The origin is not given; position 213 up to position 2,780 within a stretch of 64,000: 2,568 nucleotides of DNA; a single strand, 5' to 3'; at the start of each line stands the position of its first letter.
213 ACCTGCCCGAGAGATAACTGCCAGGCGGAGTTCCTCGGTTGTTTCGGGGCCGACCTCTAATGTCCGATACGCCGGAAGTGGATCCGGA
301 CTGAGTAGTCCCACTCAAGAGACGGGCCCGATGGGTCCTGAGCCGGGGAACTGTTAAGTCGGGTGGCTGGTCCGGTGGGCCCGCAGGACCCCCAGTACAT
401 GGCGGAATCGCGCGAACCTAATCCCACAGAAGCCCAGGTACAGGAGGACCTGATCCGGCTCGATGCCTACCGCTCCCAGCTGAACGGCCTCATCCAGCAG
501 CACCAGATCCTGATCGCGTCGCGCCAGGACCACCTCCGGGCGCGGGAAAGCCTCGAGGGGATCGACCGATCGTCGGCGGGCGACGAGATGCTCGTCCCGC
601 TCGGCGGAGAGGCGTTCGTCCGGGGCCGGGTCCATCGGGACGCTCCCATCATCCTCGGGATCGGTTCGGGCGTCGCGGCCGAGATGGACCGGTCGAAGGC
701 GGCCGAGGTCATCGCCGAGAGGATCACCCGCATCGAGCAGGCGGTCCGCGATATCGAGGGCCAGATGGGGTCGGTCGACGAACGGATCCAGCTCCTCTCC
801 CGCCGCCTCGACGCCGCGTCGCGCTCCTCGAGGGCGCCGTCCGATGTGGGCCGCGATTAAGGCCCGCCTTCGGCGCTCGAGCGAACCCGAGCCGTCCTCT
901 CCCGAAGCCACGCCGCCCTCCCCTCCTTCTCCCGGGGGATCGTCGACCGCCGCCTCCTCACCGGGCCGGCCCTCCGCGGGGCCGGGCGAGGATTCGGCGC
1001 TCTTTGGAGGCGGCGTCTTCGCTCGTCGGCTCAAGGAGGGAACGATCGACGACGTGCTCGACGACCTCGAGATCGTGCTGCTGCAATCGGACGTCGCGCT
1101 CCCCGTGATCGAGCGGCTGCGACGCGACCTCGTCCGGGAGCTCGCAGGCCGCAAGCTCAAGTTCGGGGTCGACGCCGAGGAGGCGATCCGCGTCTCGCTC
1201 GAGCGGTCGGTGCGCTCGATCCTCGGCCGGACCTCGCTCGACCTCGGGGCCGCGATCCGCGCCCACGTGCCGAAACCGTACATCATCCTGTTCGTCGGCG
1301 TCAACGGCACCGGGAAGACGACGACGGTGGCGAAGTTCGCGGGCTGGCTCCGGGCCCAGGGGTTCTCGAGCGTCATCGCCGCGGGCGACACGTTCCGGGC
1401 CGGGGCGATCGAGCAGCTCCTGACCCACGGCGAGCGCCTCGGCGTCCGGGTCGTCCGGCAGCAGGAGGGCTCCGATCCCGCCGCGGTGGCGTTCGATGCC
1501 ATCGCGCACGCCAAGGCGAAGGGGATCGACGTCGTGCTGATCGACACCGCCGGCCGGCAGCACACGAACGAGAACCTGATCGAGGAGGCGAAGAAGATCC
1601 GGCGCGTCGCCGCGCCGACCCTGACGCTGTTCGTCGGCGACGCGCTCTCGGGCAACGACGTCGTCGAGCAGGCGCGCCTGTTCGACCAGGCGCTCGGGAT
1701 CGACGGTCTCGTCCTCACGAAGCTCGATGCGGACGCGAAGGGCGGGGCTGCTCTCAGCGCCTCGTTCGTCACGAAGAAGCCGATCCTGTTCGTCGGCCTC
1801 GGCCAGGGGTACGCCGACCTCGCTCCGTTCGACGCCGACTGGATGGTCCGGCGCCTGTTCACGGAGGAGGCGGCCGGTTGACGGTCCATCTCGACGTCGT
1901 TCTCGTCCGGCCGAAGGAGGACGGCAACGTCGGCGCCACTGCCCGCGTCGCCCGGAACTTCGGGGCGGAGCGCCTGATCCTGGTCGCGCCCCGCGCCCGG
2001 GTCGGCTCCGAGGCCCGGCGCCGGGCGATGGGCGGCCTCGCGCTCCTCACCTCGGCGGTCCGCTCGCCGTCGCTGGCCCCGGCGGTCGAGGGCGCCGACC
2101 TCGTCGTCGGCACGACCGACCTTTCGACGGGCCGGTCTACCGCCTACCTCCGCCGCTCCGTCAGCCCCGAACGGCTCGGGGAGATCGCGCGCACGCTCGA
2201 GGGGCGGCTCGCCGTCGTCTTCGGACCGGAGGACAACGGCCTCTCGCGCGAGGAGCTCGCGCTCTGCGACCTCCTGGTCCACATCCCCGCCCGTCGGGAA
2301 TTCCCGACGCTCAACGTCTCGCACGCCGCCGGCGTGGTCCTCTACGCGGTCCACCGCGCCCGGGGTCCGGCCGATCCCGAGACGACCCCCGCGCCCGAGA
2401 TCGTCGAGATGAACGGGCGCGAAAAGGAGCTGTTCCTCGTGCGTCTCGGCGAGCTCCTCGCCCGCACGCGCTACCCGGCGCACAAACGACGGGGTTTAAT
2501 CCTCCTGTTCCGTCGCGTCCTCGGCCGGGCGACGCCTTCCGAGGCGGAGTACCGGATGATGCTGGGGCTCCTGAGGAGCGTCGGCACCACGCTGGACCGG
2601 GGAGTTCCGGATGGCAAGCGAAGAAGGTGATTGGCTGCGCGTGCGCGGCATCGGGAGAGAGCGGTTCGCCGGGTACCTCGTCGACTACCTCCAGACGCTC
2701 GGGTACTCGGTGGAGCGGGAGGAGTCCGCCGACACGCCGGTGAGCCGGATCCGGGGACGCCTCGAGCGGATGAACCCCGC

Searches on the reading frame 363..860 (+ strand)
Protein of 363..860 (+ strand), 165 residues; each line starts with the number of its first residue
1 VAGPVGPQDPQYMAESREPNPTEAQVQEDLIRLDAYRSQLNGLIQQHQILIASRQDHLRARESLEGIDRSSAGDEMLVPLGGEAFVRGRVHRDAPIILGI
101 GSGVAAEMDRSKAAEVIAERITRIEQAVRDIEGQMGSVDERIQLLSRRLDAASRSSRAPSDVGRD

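Call 38: search_protein_families(library=pfam, proteins=[window:363-860:+], max_evalue=0.00001)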
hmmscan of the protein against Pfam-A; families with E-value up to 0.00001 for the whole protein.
window:363-860:+ (165 aa): 1 family
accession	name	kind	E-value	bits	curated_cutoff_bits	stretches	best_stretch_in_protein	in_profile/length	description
PF02996.22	Prefoldin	-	5e-15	56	23.2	1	36-151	1-116/120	Prefoldin subunit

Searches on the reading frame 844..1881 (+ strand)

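Call 38: search_protein_families(library=pfam, proteins=[window:844-1881:+], max_evalue=0.00001)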
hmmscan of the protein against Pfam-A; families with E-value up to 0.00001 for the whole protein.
window:844-1881:+ (345 aa): 2 families
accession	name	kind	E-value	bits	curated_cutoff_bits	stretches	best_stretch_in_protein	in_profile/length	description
PF00448.28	SRP54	-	1.9e-74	250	22.7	1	146-339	2-195/196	SRP54-type protein, GTPase domain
PF02881.24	SRP54_N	-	1.8e-07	31.7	22.4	1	59-116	14-72/75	SRP54-type protein, helical bundle domain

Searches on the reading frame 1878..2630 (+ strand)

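Call 38: search_protein_families(library=pfam, proteins=[window:1878-2630:+], max_evalue=0.00001)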
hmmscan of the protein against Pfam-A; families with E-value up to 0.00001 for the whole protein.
window:1878-2630:+ (250 aa): 1 family
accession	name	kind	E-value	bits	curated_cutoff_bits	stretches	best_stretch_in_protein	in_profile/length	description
PF00588.24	SpoU_methylase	-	2.4e-27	96.2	29.7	1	6-156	3-142/142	SpoU rRNA Methylase family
